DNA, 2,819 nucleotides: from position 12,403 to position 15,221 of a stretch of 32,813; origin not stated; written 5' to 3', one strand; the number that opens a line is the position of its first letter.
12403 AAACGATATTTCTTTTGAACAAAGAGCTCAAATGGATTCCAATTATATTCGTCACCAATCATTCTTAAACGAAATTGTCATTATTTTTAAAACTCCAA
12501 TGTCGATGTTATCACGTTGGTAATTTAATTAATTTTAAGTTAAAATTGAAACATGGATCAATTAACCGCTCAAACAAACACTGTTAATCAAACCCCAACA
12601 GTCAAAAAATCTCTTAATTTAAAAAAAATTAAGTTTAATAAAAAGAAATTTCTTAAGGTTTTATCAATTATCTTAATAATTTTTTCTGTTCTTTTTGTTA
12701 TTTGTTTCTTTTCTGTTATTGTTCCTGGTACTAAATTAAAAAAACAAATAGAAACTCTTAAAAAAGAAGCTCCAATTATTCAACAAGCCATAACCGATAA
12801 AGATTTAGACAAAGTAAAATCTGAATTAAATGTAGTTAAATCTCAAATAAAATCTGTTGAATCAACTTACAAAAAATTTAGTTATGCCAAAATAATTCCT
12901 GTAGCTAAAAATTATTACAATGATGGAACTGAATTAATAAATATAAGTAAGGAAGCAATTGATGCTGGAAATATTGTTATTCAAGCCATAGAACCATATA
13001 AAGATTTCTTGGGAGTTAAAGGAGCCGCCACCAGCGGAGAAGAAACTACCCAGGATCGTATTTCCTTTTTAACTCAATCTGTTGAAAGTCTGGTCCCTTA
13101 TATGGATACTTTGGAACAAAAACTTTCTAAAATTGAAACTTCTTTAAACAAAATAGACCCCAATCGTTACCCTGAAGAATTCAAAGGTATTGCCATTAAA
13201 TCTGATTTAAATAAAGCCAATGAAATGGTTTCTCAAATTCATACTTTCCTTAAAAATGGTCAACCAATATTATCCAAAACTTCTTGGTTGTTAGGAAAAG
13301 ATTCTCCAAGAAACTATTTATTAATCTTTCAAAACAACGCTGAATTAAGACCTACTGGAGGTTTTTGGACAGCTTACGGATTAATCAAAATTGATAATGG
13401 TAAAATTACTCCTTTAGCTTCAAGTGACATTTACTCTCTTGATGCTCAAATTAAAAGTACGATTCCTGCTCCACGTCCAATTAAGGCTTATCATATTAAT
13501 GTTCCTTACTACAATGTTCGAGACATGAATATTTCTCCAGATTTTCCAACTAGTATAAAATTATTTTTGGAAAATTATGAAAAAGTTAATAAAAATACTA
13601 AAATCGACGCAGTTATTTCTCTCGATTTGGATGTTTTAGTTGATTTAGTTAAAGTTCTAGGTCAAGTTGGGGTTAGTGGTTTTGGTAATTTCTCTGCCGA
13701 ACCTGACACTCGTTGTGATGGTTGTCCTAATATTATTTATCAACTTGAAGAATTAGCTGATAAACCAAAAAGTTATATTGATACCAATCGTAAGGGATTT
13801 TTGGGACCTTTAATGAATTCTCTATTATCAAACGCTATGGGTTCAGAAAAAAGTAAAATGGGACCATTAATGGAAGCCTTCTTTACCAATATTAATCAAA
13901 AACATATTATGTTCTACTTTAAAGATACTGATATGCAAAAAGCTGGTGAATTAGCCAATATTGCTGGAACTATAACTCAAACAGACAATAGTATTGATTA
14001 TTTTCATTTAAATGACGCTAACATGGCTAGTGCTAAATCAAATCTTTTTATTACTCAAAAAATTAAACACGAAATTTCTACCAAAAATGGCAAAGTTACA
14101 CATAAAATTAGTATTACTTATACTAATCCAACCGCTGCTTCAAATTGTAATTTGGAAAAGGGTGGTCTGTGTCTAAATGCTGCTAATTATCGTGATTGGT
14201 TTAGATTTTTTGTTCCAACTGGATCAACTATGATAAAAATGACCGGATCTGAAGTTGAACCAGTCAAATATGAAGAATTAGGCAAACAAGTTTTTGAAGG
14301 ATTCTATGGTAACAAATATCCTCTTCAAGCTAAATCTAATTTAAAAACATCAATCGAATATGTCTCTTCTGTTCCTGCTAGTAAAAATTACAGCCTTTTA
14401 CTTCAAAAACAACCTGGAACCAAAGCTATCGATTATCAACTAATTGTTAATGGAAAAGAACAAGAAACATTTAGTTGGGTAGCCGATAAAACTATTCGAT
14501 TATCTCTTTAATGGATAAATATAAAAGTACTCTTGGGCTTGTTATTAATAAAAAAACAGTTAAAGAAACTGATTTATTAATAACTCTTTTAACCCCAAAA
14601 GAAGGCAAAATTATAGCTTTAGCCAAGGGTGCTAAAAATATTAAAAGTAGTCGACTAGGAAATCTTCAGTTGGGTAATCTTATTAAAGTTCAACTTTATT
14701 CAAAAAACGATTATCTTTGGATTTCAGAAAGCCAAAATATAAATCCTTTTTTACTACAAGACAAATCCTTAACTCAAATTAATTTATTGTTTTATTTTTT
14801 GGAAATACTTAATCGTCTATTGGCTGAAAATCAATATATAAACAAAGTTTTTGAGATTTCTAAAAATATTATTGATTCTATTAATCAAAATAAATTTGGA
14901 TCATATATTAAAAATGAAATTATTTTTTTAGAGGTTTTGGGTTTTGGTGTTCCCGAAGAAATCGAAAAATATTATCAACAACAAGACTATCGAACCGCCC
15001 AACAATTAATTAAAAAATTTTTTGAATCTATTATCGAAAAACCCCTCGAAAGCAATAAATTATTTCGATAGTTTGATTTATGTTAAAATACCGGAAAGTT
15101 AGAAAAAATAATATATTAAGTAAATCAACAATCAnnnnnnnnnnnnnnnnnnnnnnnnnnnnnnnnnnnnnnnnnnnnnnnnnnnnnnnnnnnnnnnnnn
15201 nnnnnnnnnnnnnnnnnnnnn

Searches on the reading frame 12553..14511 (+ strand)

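Call 6: search_protein_families(library=pfam, proteins=[window:12553-14511:+], max_evalue=0.001)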
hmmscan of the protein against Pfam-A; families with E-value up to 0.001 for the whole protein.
window:12553-14511:+ (652 aa): 1 family
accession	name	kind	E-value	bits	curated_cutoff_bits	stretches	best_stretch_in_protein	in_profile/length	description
PF13196.11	DUF4012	-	1.1e-26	94.5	28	1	250-376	1-126/144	Protein of unknown function (DUF4012)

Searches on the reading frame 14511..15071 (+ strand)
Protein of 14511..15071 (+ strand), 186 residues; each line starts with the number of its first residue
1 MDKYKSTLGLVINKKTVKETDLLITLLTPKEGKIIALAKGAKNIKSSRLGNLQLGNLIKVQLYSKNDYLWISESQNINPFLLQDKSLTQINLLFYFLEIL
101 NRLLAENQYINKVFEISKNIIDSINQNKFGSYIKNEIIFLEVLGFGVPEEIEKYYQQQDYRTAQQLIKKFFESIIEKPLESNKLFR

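Call 89: search_protein_families(library=pfam, proteins=[window:14511-15071:+], max_evalue=0.01)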
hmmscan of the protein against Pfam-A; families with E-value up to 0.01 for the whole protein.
window:14511-15071:+ (186 aa): 2 families
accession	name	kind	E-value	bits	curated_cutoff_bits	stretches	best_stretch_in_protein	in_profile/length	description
PF11967.14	RecO_N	-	6.9e-15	55.3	27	1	6-80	5-80/80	Recombination protein O N terminal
PF02565.21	RecO_C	-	0.0077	16.4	22.1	0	92-146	9-65/157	Recombination protein O C terminal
